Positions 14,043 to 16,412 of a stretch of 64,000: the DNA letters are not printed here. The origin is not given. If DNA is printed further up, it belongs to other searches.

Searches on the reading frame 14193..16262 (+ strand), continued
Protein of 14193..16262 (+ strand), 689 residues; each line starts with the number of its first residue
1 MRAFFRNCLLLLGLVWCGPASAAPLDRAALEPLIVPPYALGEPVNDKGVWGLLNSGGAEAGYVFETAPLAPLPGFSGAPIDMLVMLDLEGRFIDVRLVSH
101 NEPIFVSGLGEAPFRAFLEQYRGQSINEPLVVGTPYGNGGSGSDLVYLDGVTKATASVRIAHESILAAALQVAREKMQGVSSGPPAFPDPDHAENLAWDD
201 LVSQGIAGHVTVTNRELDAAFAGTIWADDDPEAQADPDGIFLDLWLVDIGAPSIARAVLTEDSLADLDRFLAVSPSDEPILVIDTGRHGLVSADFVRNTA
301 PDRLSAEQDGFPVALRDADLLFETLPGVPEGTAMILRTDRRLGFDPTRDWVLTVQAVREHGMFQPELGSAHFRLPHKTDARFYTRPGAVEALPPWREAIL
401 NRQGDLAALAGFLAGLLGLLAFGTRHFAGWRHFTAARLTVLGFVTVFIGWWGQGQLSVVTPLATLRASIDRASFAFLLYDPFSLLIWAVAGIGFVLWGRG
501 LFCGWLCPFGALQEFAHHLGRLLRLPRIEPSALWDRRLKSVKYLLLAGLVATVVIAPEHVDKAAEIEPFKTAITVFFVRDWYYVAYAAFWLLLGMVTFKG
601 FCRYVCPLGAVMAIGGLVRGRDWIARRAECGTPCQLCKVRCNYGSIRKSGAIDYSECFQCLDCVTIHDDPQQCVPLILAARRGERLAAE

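Call 11: find_related_loci(query=A1, collection=genome_contigs, flank=10000)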
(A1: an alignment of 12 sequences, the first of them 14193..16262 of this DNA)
Query A1 (689 aa) in genome_contigs; peptide patterns used: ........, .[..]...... (x = any residue, [..] = any of these).
599 stretches matched a pattern (row limit reached: there are more); 586 encode a relative of the query (tblastn E <= 1e-3); the best 80 are kept; 80 distinct loci.
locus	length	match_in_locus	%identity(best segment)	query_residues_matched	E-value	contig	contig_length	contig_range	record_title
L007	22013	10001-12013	79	21-689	0e+0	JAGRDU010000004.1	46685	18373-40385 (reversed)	MAG: Rhodobacteraceae bacterium isolate HKST-UBA111 2012-05-30_1_(paired)_contig_1311, whole genome shotgun sequence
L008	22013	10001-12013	77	19-689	0e+0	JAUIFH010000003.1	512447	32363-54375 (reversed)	MAG: Alphaproteobacteria bacterium isolate 8_bin.76 NODE_26_length_512447_cov_1.924446, whole genome shotgun sequence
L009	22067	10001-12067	92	1-689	0e+0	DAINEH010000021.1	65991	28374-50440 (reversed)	MAG TPA_asm: Paracoccaceae bacterium isolate CTOTU26048 NODE_78_length_65991_cov_10.637603, whole genome shotgun sequenc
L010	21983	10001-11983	76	21-681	0e+0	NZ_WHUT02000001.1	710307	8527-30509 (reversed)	Fertoeibacter niger strain RG-N-1a NODE_1_length_710307_cov_42.814907, whole genome shotgun sequence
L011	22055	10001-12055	75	6-681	0e+0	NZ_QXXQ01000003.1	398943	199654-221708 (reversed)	Gemmobacter lutimaris strain YJ-T1-11 scaffold_3, whole genome shotgun sequence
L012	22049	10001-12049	73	1-686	0e+0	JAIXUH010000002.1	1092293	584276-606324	MAG: Rhodobacter sp. isolate D1_MAG_00012 pond_D1_MAG_00012_000000000023, whole genome shotgun sequence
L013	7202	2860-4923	73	1-688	0e+0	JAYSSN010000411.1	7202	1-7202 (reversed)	MAG: Rhodobacterales bacterium isolate GFS_12209 GFS_12209_410, whole genome shotgun sequence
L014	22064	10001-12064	73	2-688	0e+0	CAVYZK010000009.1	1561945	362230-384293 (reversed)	MAG: uncultured Alphaproteobacteria bacterium isolate MFD02832.bin.1.158 genome assembly, contig: contig_6624, whole gen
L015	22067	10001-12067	79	1-689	0e+0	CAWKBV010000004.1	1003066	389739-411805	MAG: uncultured Alphaproteobacteria bacterium isolate MFD05442.bin.1.34 genome assembly, contig: contig_4366, whole geno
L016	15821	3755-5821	76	1-684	0e+0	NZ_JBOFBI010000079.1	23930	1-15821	MAG: Tabrizicola sp. isolate WFFMC_MAG_206 k139_2212016_flag=0_multi=7.9868_len=23930, whole genome shotgun sequence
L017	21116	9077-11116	73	2-681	0e+0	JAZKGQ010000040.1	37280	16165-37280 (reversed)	MAG: Pseudomonadota bacterium isolate DC_RB_04_SPN110320-bin058 DCRB04SPN_B058_0_000000000040, whole genome shotgun sequ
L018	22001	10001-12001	73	22-688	0e+0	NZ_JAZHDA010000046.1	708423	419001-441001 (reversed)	Pseudotabrizicola sp. L79 k141_1, whole genome shotgun sequence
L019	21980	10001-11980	73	22-681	0e+0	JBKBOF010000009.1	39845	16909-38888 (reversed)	MAG: Paracoccaceae bacterium isolate 21H_023.bin.42 NODE_10_length_39845_cov_31.186456, whole genome shotgun sequence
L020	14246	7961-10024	72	2-688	0e+0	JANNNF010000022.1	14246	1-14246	MAG: Rhodobacterales bacterium isolate SOY_35_metabat.171 SOY_35_k141_1920770, whole genome shotgun sequence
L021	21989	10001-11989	73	26-685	0e+0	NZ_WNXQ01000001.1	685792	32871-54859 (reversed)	Pseudooceanicola pacificus strain 216_PA32_1 contig1, whole genome shotgun sequence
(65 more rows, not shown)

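Call 14: find_encoding_contigs(protein=P0112, flank=10000, max_places=1)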
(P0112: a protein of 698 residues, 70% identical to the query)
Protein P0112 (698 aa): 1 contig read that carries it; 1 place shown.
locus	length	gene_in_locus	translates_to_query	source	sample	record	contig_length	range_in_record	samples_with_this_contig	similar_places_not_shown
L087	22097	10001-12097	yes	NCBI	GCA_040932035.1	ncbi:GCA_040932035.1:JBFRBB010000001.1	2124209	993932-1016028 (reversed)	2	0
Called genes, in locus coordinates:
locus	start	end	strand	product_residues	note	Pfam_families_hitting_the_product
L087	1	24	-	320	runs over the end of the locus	PF04069:OpuAC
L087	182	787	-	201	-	-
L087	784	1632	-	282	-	PF00795:CN_hydrolase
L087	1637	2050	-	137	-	-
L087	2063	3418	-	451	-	PF01645:Glu_synthase, PF01070:FMN_dh, PF00478:IMPDH (weak), PF03060:NMO (weak)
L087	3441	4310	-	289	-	PF01493:GXGXG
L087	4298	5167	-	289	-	PF13522:GATase_6, PF13537:GATase_7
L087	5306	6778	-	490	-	PF00120:Gln-synt_C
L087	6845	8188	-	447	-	PF01266:DAO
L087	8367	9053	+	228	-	PF00392:GntR, PF07729:FCD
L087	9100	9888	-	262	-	PF00528:BPD_transp_1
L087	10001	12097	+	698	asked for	PF12801:Fer4_5, PF27538:NosR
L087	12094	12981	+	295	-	PF02424:ApbE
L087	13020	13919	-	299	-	PF00497:SBP_bac_3 (faint)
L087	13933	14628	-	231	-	PF13442:Cytochrome_CBB3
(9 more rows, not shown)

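Call 15: find_encoding_contigs(protein=P0017, flank=10000, max_places=1)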
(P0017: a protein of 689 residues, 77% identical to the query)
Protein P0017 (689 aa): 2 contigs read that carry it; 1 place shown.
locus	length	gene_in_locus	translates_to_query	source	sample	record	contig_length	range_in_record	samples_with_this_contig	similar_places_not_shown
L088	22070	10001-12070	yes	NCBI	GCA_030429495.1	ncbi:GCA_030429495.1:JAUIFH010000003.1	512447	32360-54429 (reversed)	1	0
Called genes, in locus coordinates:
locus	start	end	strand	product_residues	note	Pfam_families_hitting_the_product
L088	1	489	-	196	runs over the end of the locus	PF00551:Formyl_trans_N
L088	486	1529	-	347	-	PF00586:AIRS, PF02769:AIRS_C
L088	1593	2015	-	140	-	-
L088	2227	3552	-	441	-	PF00672:HAMP (weak), PF00512:HisKA, PF02518:HATPase_c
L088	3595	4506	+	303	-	PF00753:Lactamase_B, PF17778:WHD_BLACT (weak)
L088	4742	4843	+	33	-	-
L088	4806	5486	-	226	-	PF00440:TetR_N, PF14246:TetR_C_7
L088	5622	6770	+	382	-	PF25917:BSH_RND, PF25919:BSH_CusB (weak), PF25876:HH_MFP_RND, PF25944:Beta-barrel_RND, PF25954:Beta-barrel_RND_2 (weak), PF25967:RND-MFP_C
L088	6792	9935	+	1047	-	PF00873:ACR_tran, PF03176:MMPL, PF02355:SecD_SecF_C (weak)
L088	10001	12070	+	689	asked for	PF12801:Fer4_5, PF27538:NosR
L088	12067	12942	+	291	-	PF02424:ApbE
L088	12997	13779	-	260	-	PF00941:FAD_binding_5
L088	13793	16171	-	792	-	PF01315:Ald_Xan_dh_C, PF02738:MoCoBD_1, PF20256:MoCoBD_2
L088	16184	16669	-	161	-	PF00111:Fer2, PF13510:Fer2_4 (weak), PF01799:Fer2_2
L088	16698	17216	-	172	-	PF06240:COXG, PF10604:Polyketide_cyc2, PF10698:DUF2505 (faint), PF03364:Polyketide_cyc (faint), PF08327:AHSA1 (weak)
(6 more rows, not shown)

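Call 16: find_encoding_contigs(protein=P0021, flank=10000, max_places=1)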
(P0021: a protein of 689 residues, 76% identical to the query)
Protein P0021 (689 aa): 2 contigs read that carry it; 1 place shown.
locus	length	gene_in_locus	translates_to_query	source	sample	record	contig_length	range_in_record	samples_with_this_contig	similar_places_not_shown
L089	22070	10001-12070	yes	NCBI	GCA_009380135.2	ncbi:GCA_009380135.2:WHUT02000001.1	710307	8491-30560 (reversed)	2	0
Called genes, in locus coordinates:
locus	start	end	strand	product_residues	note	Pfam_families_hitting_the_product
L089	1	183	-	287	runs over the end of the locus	PF02653:BPD_transp_2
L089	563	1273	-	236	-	PF13555:AAA_29 (weak), PF00005:ABC_tran, PF13304:AAA_21 (weak)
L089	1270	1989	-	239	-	PF00005:ABC_tran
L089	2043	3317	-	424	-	PF13433:Peripla_BP_5 (faint), PF13458:Peripla_BP_6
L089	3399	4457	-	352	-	PF00465:Fe-ADH, PF13685:Fe-ADH_2, PF25137:ADH_Fe_C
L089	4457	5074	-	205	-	PF02230:Abhydrolase_2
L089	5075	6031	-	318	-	PF00903:Glyoxalase (faint)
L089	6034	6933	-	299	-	PF04444:Dioxygenase_N, PF00775:Dioxygenase_C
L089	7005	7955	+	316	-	PF00126:HTH_1, PF03466:LysR_substrate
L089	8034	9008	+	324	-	PF13409:GST_N_2, PF13410:GST_C_2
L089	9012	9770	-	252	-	PF00528:BPD_transp_1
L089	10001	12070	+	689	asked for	PF12801:Fer4_5, PF27538:NosR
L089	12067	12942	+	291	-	PF02424:ApbE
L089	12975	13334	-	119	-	PF01502:PRA-CH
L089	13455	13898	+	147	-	PF01592:NifU_N (weak)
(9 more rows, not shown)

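Call 36: search_dna_similar(query=window:14193-16262:+, collection=plasmids, mode=protein, rows=spread, max_rows=40, max_evalue=1e-20)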
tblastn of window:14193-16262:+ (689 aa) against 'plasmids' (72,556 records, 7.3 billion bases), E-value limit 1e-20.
Records with a match: 310; places in all: 314; records where one place covers at least 80% of the query: 108.
Best place of each record, by identity: 60-80% 67; <60% 243.
By first word of the organism name: Ralstonia 101; Pseudosulfitobacter 40; Sinorhizobium 38; Phaeobacter 17; Paracoccus 13; Azospirillum 10; Ensifer 9; Rhizobium 9; Roseibium 8; Shinella 6; and 30 more.
By predicted mobility (MOB-suite, as given by PLSDB): non-mobilizable 151; mobilizable 103; conjugative 56.
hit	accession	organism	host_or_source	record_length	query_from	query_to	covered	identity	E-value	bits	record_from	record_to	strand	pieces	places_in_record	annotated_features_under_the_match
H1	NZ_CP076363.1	Gemmobacter fulvus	cell culture,Anabaena culture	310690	9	677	97%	75.2%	0e+0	982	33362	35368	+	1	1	4Fe-4S binding protein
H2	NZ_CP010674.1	Phaeobacter gallaeciensis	cell culture,clam larvae aquaculture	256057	3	677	98%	67.3%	0e+0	896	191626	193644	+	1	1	4Fe-4S binding protein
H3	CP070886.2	Pseudosulfitobacter pseudonitzschiae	Skeletonema costatum,The surface ...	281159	9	677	97%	67.0%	0e+0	885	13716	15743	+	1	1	4Fe-4S binding protein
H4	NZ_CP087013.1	Pseudosulfitobacter pseudonitzschiae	Mediolabrus comicus,The surface ...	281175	9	677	97%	67.0%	0e+0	885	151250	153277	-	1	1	4Fe-4S binding protein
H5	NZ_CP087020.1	Pseudosulfitobacter pseudonitzschiae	Mediolabrus comicus,The surface ...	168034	9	677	97%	67.0%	0e+0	885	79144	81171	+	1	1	4Fe-4S binding protein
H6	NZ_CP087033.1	Pseudosulfitobacter pseudonitzschiae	Mediolabrus comicus,The surface ...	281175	9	677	97%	67.0%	0e+0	885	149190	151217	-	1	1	4Fe-4S binding protein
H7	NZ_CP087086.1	Pseudosulfitobacter pseudonitzschiae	Mediolabrus comicus,The surface ...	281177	9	677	97%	67.0%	0e+0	885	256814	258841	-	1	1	4Fe-4S binding protein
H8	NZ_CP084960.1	Sulfitobacter pontiacus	cell culture,Seawater from the North ...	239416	12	677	97%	67.0%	0e+0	883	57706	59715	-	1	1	4Fe-4S binding protein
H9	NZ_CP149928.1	Thioclava sp. GXIMD4216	pure culture,mangrove soil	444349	10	677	97%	62.9%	0e+0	796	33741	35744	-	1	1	4Fe-4S binding protein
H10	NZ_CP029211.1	Aquabacterium olei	cell culture,soil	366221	8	677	97%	38.9%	1e-132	439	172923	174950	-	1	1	4Fe-4S binding protein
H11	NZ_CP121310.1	Ensifer adhaerens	bacterial colony,soil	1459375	9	673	97%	30.5%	4e-81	289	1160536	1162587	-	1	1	none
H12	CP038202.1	Paracoccus ferrooxidans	single cell,bioreactor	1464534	55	673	90%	31.6%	7e-85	300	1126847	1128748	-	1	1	regulatory protein NosR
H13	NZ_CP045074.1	Paracoccus kondratievae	genome assembly,the fermentation ...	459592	55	673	90%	31.2%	9e-81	288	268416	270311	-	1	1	NosR/NirI family protein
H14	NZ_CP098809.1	Ensifer adhaerens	whole organism,soil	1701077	55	673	90%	30.5%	2e-80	286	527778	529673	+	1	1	none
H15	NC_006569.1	Ruegeria pomeroyi DSS-3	-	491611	242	673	63%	31.6%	1e-52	204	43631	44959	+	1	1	NosR/NirI family protein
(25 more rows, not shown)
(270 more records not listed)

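Call 37: search_solved_structures(query=window:14193-16262:+, max_evalue=0.01, show_alignments=1)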
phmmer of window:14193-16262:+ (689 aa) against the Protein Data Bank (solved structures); distinct sequences matched with E-value up to 0.01: 0.

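Call 38: get_annotated_region(hit=H2, flank=14000)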
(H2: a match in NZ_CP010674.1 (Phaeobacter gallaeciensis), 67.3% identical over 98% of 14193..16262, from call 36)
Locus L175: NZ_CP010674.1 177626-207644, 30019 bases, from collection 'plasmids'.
description: Phaeobacter gallaeciensis strain P75 plasmid pP75_a, complete sequence
organism: Phaeobacter gallaeciensis (NCBI taxid 60890)
taxonomy: Bacteria; Pseudomonadota; Alphaproteobacteria; Rhodobacterales; Roseobacteraceae; Phaeobacter; Phaeobacter gallaeciensis
host: -; source: cell culture,clam larvae aquaculture; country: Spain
typing (MOB-suite, as given by PLSDB): non-mobilizable; replicon rep_cluster_377
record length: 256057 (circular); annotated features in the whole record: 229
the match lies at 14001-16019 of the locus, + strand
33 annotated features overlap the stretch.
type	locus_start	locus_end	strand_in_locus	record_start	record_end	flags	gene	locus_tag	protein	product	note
CDS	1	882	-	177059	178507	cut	-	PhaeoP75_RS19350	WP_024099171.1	aldehyde dehydrogenase family protein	-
CDS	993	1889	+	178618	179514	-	-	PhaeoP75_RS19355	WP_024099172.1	LysR family transcriptional regulator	-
CDS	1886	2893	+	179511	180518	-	-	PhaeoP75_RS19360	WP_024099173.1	helix-turn-helix domain-containing protein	GO:0006355 - regulation of DNA-templated transcription [Evidence IEA]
CDS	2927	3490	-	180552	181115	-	-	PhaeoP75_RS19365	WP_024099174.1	Sarcosine oxidase gamma subunit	-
CDS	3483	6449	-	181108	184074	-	-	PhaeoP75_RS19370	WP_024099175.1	sarcosine oxidase subunit alpha family protein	-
CDS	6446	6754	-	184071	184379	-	-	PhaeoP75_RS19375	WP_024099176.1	sarcosine oxidase subunit delta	-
CDS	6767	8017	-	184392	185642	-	-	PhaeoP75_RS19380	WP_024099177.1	sarcosine oxidase subunit beta family protein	GO:0046653 - tetrahydrofolate metabolic process [Evidence IEA]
CDS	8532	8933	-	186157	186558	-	-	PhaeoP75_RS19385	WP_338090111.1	cytochrome c family protein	-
CDS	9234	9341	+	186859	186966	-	pqqA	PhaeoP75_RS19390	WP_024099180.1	pyrroloquinoline quinone precursor peptide PqqA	GO:0018189 - pyrroloquinoline quinone biosynthetic process [Evidence IEA]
CDS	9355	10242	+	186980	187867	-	pqqB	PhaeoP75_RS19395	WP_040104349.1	pyrroloquinoline quinone biosynthesis protein PqqB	GO:0018189 - pyrroloquinoline quinone biosynthetic process [Evidence IEA]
CDS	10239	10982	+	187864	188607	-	pqqC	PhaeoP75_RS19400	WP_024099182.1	pyrroloquinoline-quinone synthase PqqC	GO:0018189 - pyrroloquinoline quinone biosynthetic process [Evidence IEA]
CDS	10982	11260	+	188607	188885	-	pqqD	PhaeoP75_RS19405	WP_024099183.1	pyrroloquinoline quinone biosynthesis peptide chaperone PqqD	GO:0018189 - pyrroloquinoline quinone biosynthetic process [Evidence IEA]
CDS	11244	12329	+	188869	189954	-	pqqE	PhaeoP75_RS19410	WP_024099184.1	pyrroloquinoline quinone biosynthesis protein PqqE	GO:0018149 - peptide cross-linking [Evidence IEA]; GO:0018189 - pyrroloquinoline quinone biosynthetic process [Evidence ...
CDS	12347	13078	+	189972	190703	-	-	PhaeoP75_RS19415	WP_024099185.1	VWA domain-containing protein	-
CDS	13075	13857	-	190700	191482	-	-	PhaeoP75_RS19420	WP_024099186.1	ABC transporter permease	-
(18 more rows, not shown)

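Call 39: get_annotated_region(hit=H10, flank=12000)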
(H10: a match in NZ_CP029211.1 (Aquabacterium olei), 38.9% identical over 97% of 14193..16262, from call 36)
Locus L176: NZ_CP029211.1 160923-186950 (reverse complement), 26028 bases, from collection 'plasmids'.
description: Aquabacterium olei strain NBRC 110486 plasmid pTB101, complete sequence
organism: Aquabacterium olei (NCBI taxid 1296669)
taxonomy: Bacteria; Pseudomonadota; Betaproteobacteria; Burkholderiales; ; Aquabacterium; Aquabacterium olei
host: -; source: cell culture,soil; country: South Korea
typing (MOB-suite, as given by PLSDB): non-mobilizable; replicon rep_cluster_2389
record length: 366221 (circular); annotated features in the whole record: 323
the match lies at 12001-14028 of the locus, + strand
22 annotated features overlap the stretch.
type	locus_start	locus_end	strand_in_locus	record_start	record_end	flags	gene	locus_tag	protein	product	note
CDS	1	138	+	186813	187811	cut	-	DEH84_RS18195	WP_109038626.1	HD domain-containing phosphohydrolase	-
CDS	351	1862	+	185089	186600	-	-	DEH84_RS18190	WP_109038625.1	protein adenylyltransferase SelO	-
CDS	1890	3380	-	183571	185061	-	glpK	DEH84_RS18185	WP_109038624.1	glycerol kinase GlpK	GO:0006071 - glycerol metabolic process [Evidence IEA]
CDS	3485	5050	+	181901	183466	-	glpD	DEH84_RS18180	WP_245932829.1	glycerol-3-phosphate dehydrogenase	GO:0006072 - glycerol-3-phosphate metabolic process [Evidence IEA]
CDS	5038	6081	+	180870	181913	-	-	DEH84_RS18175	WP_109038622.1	nitronate monooxygenase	-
CDS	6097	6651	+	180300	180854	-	-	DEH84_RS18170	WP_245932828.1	DUF924 family protein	-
CDS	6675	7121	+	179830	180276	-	-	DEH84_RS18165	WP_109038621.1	SRPBCC family protein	-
CDS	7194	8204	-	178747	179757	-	-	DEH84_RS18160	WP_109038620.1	inorganic phosphate transporter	GO:0006817 - phosphate ion transport [Evidence IEA]; GO:0055085 - transmembrane transport [Evidence IEA]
CDS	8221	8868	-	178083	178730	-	-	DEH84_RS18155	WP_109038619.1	DUF47 domain-containing protein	-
CDS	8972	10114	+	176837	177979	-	-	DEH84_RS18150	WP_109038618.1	class I SAM-dependent methyltransferase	-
CDS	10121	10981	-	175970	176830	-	-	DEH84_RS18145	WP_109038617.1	transporter substrate-binding domain-containing protein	-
CDS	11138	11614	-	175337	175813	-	pedF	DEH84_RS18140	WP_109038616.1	cytochrome c-550 PedF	-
CDS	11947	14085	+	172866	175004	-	-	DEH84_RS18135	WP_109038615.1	4Fe-4S binding protein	-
CDS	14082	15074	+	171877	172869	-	-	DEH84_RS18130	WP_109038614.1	FAD:protein FMN transferase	GO:0017013 - protein flavinylation [Evidence IEA]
CDS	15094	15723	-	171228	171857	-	-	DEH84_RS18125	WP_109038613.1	response regulator transcription factor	GO:0000160 - phosphorelay signal transduction system [Evidence IEA]; GO:0006355 - regulation of DNA-templated ...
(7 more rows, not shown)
